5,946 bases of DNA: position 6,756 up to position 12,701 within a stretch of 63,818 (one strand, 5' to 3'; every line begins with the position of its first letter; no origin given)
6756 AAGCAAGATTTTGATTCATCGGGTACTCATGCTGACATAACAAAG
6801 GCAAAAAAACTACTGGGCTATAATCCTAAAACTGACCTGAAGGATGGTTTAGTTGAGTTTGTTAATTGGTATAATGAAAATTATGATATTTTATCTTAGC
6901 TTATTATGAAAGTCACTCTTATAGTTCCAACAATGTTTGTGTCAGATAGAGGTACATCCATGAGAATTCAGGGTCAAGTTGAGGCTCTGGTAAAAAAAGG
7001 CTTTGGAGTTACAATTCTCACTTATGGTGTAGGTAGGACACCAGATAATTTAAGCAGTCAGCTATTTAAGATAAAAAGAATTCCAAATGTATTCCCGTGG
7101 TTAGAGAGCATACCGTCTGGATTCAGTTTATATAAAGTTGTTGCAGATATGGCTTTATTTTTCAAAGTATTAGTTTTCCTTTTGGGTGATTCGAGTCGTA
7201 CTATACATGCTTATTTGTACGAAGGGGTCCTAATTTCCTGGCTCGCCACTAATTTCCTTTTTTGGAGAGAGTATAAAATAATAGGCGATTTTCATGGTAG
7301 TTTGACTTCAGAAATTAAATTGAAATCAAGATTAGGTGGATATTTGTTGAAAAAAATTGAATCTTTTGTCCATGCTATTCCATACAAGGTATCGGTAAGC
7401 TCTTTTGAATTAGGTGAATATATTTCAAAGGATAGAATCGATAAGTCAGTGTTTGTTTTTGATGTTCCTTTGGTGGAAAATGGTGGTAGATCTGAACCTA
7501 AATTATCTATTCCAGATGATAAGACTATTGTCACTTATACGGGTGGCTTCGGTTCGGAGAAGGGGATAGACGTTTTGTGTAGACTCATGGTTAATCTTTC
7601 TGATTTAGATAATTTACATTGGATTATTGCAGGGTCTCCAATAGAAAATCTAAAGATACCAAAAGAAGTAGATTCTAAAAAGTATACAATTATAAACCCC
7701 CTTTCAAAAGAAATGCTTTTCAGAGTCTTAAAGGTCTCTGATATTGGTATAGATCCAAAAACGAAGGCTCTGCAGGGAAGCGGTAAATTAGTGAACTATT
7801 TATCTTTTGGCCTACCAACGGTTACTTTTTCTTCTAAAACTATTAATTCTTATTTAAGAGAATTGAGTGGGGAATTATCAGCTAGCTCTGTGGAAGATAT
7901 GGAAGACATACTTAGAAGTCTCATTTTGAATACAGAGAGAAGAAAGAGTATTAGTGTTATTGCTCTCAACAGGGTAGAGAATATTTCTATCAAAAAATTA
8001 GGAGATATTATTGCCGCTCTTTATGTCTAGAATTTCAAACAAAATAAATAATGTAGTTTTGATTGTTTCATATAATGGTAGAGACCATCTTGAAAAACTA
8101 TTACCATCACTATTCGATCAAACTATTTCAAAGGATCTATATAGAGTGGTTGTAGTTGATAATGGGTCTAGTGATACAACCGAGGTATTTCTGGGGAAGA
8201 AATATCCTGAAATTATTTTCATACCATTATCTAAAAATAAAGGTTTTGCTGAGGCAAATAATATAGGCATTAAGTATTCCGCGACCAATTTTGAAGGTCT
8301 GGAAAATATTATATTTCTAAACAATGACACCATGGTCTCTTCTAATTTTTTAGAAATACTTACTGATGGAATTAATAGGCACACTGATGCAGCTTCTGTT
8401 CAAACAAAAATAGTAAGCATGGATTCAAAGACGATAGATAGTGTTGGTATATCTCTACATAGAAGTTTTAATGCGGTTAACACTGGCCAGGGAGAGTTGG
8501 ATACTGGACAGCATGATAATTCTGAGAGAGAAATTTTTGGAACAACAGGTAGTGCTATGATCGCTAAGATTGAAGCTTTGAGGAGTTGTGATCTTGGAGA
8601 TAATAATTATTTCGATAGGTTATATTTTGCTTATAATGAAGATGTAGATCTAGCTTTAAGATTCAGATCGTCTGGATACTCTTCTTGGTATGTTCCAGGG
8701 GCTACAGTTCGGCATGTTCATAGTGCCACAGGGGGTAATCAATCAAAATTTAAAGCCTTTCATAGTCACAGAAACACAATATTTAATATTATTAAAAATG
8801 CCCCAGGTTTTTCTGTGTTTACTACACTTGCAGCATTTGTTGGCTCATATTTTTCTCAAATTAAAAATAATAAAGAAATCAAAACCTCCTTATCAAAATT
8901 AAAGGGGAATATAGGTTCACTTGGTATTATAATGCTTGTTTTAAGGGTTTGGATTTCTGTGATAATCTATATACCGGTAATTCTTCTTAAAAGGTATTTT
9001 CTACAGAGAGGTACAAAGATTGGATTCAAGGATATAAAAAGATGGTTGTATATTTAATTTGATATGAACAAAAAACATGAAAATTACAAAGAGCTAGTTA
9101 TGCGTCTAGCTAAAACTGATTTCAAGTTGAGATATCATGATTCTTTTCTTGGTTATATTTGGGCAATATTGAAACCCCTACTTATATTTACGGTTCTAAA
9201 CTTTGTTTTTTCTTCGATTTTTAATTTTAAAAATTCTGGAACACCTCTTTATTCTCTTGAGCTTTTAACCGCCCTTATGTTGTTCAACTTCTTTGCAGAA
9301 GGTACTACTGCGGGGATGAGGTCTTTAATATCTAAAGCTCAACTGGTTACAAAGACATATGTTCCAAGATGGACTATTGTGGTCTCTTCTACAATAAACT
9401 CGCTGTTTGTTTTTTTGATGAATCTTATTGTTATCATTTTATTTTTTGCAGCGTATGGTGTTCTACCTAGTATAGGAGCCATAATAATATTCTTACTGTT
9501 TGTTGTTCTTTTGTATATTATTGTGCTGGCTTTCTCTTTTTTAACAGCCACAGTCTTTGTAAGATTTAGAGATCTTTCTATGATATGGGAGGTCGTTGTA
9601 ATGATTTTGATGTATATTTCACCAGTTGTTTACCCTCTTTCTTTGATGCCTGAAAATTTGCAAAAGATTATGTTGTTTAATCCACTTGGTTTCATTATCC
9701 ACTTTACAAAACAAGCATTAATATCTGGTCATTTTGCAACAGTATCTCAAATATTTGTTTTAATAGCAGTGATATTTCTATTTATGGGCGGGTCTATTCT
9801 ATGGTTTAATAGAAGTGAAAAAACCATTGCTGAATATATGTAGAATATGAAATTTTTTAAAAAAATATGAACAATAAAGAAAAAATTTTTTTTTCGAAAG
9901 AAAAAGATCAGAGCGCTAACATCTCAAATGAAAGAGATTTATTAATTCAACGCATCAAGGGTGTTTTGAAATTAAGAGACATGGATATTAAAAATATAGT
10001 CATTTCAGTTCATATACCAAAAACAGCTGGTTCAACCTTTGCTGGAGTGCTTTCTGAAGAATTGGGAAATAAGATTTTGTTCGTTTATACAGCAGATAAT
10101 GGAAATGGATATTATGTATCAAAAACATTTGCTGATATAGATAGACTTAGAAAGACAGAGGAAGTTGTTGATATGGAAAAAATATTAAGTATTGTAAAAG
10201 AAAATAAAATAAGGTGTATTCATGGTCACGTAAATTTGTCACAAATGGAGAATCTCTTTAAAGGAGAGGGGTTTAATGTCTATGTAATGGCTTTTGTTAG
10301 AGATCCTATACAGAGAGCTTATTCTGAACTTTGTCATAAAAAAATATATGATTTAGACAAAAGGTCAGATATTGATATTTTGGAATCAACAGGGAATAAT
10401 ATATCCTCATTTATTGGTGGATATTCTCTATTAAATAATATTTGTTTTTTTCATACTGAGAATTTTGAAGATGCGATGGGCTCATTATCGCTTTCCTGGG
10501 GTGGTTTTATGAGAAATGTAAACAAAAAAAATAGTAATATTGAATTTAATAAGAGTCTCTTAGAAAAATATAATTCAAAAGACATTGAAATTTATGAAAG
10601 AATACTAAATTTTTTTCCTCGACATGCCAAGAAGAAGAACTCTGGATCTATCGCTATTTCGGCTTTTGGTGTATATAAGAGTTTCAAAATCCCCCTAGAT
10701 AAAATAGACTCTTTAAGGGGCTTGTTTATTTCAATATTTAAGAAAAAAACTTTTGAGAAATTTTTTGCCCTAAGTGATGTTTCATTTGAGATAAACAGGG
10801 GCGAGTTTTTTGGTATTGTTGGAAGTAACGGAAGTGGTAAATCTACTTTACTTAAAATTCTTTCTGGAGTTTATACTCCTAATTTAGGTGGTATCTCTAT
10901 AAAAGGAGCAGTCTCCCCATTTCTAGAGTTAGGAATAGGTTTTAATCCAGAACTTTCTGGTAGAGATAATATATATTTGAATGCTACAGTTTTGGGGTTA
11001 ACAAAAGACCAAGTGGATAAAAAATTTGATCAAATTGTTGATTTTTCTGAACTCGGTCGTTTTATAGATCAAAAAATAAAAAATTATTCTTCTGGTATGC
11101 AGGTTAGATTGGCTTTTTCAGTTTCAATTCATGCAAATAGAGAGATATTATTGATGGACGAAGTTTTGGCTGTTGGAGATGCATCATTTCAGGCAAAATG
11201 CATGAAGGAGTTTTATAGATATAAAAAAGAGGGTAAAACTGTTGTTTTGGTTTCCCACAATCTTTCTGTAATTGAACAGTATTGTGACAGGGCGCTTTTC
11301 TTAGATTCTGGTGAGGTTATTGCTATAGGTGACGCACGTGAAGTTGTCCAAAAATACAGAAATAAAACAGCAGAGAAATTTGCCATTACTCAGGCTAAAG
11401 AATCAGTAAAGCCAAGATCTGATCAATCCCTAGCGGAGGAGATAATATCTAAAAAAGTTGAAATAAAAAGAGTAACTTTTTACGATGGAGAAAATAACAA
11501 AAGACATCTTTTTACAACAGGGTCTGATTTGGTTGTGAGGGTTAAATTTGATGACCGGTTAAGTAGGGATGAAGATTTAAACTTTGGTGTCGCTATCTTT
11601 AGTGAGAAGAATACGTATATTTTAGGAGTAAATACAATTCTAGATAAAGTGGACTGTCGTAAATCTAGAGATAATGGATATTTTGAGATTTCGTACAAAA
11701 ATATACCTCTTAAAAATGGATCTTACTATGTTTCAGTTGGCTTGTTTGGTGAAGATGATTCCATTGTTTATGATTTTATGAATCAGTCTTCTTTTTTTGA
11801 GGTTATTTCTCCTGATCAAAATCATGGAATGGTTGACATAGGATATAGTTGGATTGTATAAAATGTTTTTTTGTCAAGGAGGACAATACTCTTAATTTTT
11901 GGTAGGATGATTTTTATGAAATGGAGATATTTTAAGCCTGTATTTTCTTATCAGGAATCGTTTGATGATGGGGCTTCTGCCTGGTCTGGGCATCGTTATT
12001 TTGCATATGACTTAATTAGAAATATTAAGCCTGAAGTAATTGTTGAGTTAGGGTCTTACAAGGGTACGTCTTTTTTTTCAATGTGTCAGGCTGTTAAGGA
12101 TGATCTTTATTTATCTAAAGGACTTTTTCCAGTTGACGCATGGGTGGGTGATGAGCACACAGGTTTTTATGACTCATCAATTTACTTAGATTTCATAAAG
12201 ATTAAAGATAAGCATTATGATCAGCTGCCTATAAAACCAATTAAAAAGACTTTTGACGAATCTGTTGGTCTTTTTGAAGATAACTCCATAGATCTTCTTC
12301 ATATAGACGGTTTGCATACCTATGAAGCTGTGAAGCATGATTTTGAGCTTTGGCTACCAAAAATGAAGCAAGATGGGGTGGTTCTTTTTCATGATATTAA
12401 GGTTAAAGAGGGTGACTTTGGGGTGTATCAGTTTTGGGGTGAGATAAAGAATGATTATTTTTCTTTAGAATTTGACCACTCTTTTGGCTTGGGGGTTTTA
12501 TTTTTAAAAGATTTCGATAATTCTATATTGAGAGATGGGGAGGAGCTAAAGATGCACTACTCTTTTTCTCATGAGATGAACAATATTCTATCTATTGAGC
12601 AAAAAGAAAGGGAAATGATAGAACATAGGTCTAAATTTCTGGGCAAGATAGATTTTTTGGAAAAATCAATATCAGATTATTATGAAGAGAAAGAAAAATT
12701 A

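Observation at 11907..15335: Single 1142-aa polypeptide combining a methyltransferase, a ~230-aa coiled coil and two glycosyltransferase modules, consistent with a terminator-ruler-polymerase design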

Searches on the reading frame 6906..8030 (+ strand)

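Call 3: search_protein_families(library=pfam, proteins=[window:6906-8030:+], max_evalue=0.01)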
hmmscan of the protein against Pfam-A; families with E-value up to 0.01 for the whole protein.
window:6906-8030:+ (374 aa): 3 families
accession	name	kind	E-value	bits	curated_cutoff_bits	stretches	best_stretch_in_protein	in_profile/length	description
PF00534.26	Glycos_transf_1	-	3e-07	30.6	26.4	1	198-350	7-166/172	Glycosyl transferases group 1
PF13692.12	Glyco_trans_1_4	-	3.7e-05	24.4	27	1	208-338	3-138/142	Glycosyl transferases group 1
PF13524.12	Glyco_trans_1_2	-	0.0024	18.3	25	1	236-357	14-129/144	Glycosyl transferase-like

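Call 51: search_protein_families(library=ncbifam, proteins=[window:6906-8030:+], max_evalue=0.01)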
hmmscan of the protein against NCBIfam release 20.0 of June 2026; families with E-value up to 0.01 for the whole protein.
window:6906-8030:+ (374 aa): 5 families
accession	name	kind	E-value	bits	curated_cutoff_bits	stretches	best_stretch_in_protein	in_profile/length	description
NF007640.0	PRK10307.1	subfamily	1.7e-06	27.3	276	1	199-347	222-377/411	WcaI family glycosyltransferase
TIGR04157.1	glyco_rSAM_CFB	subfamily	0.00024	20.2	400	1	199-319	220-341/406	TIGR04157 family glycosyltransferase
NF047684.1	TeichurnBiosyTuaC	equivalog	0.00058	18.9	550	1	198-285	211-297/391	teichuronic acid biosynthesis protein TuaC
NF053787.1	GlcN_PG_synth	equivalog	0.0048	15.8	480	1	199-344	190-328/361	N-acetylglucosaminyl phosphatidylglycerol synthase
NF038295.1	EPS_HpsP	equivalog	0.0054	15.8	550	0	196-344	197-354/388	hormogonium polysaccharide biosynthesis glycosyltransferase HpsP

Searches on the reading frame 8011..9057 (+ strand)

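Call 3: search_protein_families(library=pfam, proteins=[window:8011-9057:+], max_evalue=0.01)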
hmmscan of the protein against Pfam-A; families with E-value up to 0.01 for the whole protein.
window:8011-9057:+ (348 aa): 3 families
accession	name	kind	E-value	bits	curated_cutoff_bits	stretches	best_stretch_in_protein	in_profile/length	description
PF00535.33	Glycos_transf_2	-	5.7e-17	62.6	23.3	1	16-142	2-125/168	Glycosyl transferase family 2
PF13641.12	Glyco_tranf_2_3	-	1.2e-09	39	27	1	16-240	5-216/230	Glycosyltransferase like family 2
PF13632.12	Glyco_trans_2_3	-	3.2e-08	34.1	27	1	100-262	2-144/198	Glycosyl transferase family group 2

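Call 51: search_protein_families(library=ncbifam, proteins=[window:8011-9057:+], max_evalue=0.01)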
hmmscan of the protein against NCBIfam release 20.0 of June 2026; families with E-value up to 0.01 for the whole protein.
window:8011-9057:+ (348 aa): 11 families
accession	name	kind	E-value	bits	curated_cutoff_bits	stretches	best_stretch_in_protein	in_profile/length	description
NF041875.1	EPS_EpsD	equivalog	5.6e-15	55.6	370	1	16-237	3-208/325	exopolysaccharide biosynthesis glycosyltransferase EpsD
TIGR03965.1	mycofact_glyco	equivalog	7.6e-13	48.1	280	1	15-239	76-284/467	mycofactocin biosynthesis glycosyltransferase MftF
TIGR01556.1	rhamnosyltran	subfamily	4.8e-12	45.7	200.55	1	37-235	15-200/281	rhamnosyltransferase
NF038299.1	EPS_HpsN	equivalog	3e-08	33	425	1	16-243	5-228/317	hormogonium polysaccharide biosynthesis glycosyltransferase HpsN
NF038302.1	EPS_HpsE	equivalog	4.2e-08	32.5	300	1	15-235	4-222/307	hormogonium polysaccharide biosynthesis glycosyltransferase HpsE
TIGR03937.1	PgaC_IcaA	equivalog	3.1e-07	29.7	422.3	1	15-130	48-159/407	poly-beta-1,6-N-acetyl-D-glucosamine synthase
NF007482.0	PRK10073.1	equivalog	4.7e-06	25.8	423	1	14-115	7-104/334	glycosyltransferase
TIGR04283.1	glyco_like_mftF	equivalog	0.00016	21.3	182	1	16-134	3-111/221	TIGR04283 family arsenosugar biosynthesis glycosyltransferase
TIGR03111.1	glyc2_xrt_Gpos1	hypoth_equivalog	0.00016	20.7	363.95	1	12-129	48-164/439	TIGR03111 family XrtG-associated glycosyltransferase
NF050113.1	gal_furan_GlfT1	equivalog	0.0028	17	330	1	16-138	3-121/290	galactofuranosyltransferase GlfT1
TIGR04009.1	wcaE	equivalog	0.0098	15.2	369.2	0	18-111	7-97/248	colanic acid biosynthesis glycosyltransferase WcaE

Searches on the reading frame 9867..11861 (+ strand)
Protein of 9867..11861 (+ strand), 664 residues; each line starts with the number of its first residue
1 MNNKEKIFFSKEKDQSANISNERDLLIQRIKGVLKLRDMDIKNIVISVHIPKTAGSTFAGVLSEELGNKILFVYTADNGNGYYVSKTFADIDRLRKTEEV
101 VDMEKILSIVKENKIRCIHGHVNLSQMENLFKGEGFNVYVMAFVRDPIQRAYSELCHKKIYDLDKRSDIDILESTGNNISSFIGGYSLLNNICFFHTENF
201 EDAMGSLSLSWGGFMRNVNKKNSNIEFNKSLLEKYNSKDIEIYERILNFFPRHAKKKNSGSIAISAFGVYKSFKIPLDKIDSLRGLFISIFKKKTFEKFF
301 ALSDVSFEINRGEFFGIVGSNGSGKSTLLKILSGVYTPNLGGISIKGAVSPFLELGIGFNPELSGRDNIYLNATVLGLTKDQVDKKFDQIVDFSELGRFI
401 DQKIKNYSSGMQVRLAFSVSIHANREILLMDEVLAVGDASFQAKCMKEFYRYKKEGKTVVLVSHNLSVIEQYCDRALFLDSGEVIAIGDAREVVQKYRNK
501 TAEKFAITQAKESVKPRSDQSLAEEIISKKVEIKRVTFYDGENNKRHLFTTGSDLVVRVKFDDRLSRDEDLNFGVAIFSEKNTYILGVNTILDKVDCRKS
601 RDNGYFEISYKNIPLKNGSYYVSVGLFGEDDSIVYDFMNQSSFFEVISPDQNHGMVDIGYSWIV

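Call 3: search_protein_families(library=pfam, proteins=[window:9867-11861:+], max_evalue=0.01)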
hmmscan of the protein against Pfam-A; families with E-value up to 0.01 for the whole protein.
window:9867-11861:+ (664 aa): 4 families
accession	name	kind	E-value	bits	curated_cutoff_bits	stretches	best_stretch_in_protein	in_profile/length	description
PF00005.33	ABC_tran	-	1.4e-20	74.7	25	1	302-433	1-135/137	ABC transporter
PF14524.12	Wzt_C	-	3.6e-20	72.8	30.4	1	527-658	6-143/143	Wzt C-terminal domain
PF13304.12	AAA_21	-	7.4e-05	23.4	27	1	314-335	1-22/304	AAA domain, putative AbiEii toxin, Type IV TA system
PF13555.12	AAA_29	-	0.0012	19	27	1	305-338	15-48/61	P-loop containing region of AAA domain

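Call 6: search_protein_families(library=ncbifam, proteins=[window:9867-11861:+], max_evalue=0.001)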
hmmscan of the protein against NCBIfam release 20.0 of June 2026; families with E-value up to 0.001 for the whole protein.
window:9867-11861:+ (664 aa): 184 families (the best 25 are shown)
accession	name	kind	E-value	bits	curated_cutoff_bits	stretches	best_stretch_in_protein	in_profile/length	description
NF010065.0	PRK13545.1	equivalog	1.1e-63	215.8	538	1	269-500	10-237/549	teichoic acids export protein ATP-binding subunit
NF010066.0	PRK13546.1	equivalog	4.9e-54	183.4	320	1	269-500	10-237/264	teichoic acids export ABC transporter ATP-binding subunit TagH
NF050108.1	galactan_ABC_ATP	equivalog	2.4e-53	180.9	400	1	300-500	43-243/244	galactan export ABC transporter ATP-binding subunit Wzt/RfbE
TIGR01188.1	drrA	subfamily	3.1e-37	128.5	312.45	2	362-540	80-255/302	daunorubicin resistance ABC transporter, ATP-binding protein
TIGR04521.1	ECF_ATPase_2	equivalog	4.3e-31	108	330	2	369-514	106-253/279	energy-coupling factor transporter ATPase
NF033858.1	ABC2_perm_RbbA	equivalog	4.3e-27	94.4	1050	1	294-532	274-523/909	ribosome-associated ATPase/putative transporter RbbA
NF040840.2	tungstate_WtpC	equivalog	1.4e-25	90.3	440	1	298-506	12-231/347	tungstate ABC transporter ATP-binding protein WtpC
TIGR04520.1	ECF_ATPase_1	equivalog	2.6e-25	89.4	315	2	297-348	13-64/269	energy-coupling factor transporter ATPase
NF010060.0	PRK13537.1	equivalog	1.2e-24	86.7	521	1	293-495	22-235/314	nodulation factor ABC transporter ATP-binding protein NodI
NF010170.0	PRK13651.1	equivalog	2.9e-24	85.6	432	2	368-498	126-257/308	cobalt transporter ATP-binding subunit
NF010059.0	PRK13536.1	equivalog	4.1e-24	85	549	1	293-495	50-263/342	nodulation factor ABC transporter ATP-binding protein NodI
NF010068.0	PRK13548.1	equivalog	4.6e-24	84.9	261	2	375-496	106-233/261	heme ABC transporter ATP-binding protein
NF040933.2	ABC_arch_GlcV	equivalog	3.4e-23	82.1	450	2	360-504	95-240/357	glucose ABC transporter ATP-binding protein GlcV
TIGR03740.1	galliderm_ABC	subfamily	4.5e-23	82.1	309.75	1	293-485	7-203/223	lantibiotic protection ABC transporter ATP-binding subunit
TIGR01186.1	proV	subfamily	5.7e-23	81.6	326.6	1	301-508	8-232/363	betaine/proline/choline family ABC transporter ATP-binding protein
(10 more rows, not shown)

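Call 48: search_solved_structures(query=window:9867-11861:+, max_evalue=1)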
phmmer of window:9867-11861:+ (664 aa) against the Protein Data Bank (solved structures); distinct sequences matched with E-value up to 1: 578 (the best 60 are shown).
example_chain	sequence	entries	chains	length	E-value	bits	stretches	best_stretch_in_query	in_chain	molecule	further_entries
8dku_A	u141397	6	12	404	3.6e-65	223.9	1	264-628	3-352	ABC transporter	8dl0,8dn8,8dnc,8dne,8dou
7k2t_A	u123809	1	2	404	8.6e-65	222.7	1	264-628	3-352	ABC transporter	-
6amx_A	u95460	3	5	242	3e-63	217.5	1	267-498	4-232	ABC transporter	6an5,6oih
6m96_A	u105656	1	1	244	4.7e-63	216.9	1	264-498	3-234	ABC transporter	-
7dd0_A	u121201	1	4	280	7.8e-56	193.1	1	265-515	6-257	Teichoic acids export ATP-binding protein TagH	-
6jbh_A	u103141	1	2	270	5e-53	183.8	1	294-509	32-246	TarH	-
9cfl_B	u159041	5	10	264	9.8e-48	166.3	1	264-499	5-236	Teichoic acids export ATP-binding protein TagH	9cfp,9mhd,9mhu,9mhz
9qfx_C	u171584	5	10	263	1e-44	156.3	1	300-502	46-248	ABC transporter ATP-binding protein | Probable o-antigen/lipopolysaccharide transport ATP-binding protein ABC transporter RfbE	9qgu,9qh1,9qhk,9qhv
9qhw_C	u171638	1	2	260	1.1e-44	156.3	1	300-502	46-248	ABC transporter ATP-binding protein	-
9qhj_C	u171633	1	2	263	2.7e-44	155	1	300-502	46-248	Probable o-antigen/lipopolysaccharide transport ATP-binding protein ABC transporter RfbE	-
9qhx_C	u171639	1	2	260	2.7e-44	154.9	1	300-502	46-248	ABC transporter ATP-binding protein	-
8tsi_A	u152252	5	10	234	2.3e-32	115.6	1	303-501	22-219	ABC transporter ATP-binding protein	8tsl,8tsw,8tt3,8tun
8tsh_A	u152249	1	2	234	5.9e-32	114.2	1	303-501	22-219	ABC transporter ATP-binding protein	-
8s7v_K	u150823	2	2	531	1.6e-24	89.6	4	391-501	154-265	Glycine betaine/carnitine/choline transport ATP-binding protein OpuCA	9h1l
7w01_A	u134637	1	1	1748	5.9e-24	87.8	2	300-498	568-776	Phospholipid-transporting ATPase ABCA3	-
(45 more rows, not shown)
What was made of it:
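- On Coiled-coil terminator / terminator-polymerase proteins (architecture class): Wzt_C scores E 3.6e-20, and the protein matches full-length A. aeolicus Wzt over 264-628 at E 4e-65 (calls 3, 48).
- Wzt matches the full-length A. aeolicus Wzt, including its carbohydrate-binding domain, at E 4e-65, and matches Pfam Wzt_C at E 3.6e-20 (calls 48, 3).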

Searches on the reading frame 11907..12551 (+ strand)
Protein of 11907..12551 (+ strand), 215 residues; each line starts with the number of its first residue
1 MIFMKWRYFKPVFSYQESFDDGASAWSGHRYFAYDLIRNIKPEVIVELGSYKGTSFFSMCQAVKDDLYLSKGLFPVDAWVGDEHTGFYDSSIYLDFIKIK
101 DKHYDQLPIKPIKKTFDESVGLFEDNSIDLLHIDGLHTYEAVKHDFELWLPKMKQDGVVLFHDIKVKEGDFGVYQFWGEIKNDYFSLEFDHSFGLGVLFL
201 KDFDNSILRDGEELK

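Call 46: search_protein_representatives(protein=window:11907-12551:+)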
Query: 215 residues. Proteins with E-value up to 0.001 (for the whole library): 14325; up to 1e-10: 4519; up to 1e-30: 3099. The best 150 are listed.
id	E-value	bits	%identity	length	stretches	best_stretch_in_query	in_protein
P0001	4.0e-139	478.3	100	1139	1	4-215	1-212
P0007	3.9e-88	311.5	67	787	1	2-202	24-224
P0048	2.0e-74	266.6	60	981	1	6-200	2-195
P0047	4.5e-74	265.5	59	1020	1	4-207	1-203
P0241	1.4e-73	263.9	48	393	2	23-199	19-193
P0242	7.1e-72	258.3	60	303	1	6-208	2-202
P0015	9.7e-72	257.9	57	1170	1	5-201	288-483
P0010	1.7e-71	257.1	59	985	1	4-206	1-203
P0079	1.2e-70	254.3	58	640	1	4-202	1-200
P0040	1.4e-70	254.1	57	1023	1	4-209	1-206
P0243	6.3e-70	251.9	55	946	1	4-202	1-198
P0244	9.8e-70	251.3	57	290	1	5-203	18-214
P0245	1.1e-69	251.1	58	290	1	4-202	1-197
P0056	1.4e-69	250.8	55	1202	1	6-212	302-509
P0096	3.4e-69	249.5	58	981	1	5-204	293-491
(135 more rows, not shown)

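Call 67: search_solved_structures(query=A4, max_evalue=1, show_alignments=1)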
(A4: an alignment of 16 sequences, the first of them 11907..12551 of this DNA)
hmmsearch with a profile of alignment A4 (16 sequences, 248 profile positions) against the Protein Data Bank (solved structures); distinct sequences matched with E-value up to 1: 6.
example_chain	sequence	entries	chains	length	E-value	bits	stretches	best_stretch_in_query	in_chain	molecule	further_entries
6g7d_A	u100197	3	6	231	4e-05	26.4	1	124-168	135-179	Methyltransferase domain protein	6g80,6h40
3r3h_A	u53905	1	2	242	0.0018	21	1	28-80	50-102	O-methyltransferase, SAM-dependent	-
2bm8_A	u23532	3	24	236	0.054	16.2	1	31-73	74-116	CEPHALOSPORIN HYDROXYLASE CMCI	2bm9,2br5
2br3_A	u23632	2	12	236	0.054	16.2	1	31-73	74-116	CEPHALOSPORIN HYDROXYLASE CMCI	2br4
3ntv_A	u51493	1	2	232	0.51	13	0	32-116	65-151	MW1564 protein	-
2gpy_A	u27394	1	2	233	0.62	12.7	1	32-64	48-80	O-methyltransferase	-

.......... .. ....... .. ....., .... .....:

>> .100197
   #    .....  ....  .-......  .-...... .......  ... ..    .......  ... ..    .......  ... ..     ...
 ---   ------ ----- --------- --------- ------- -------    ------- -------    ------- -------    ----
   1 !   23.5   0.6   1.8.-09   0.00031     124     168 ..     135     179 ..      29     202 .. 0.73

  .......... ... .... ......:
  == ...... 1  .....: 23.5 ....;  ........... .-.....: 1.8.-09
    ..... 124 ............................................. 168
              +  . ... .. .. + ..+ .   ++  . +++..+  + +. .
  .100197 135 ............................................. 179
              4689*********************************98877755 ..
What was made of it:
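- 11907..12521 (+): N-terminal Methyltransf_24 (MeT1/CmcI-like, cation-dependent O-methyltransferase) head, residues 1-205. Proposed chain-capping domain. Profile against PDB finds MeT1 at 4e-5 (call 67).
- On Methyltransf_24 / CmcI / MeT1-like cation-dependent class I O-methyltransferases: The D-G-x-H...H-D block aligns to MeT1 (call 67).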
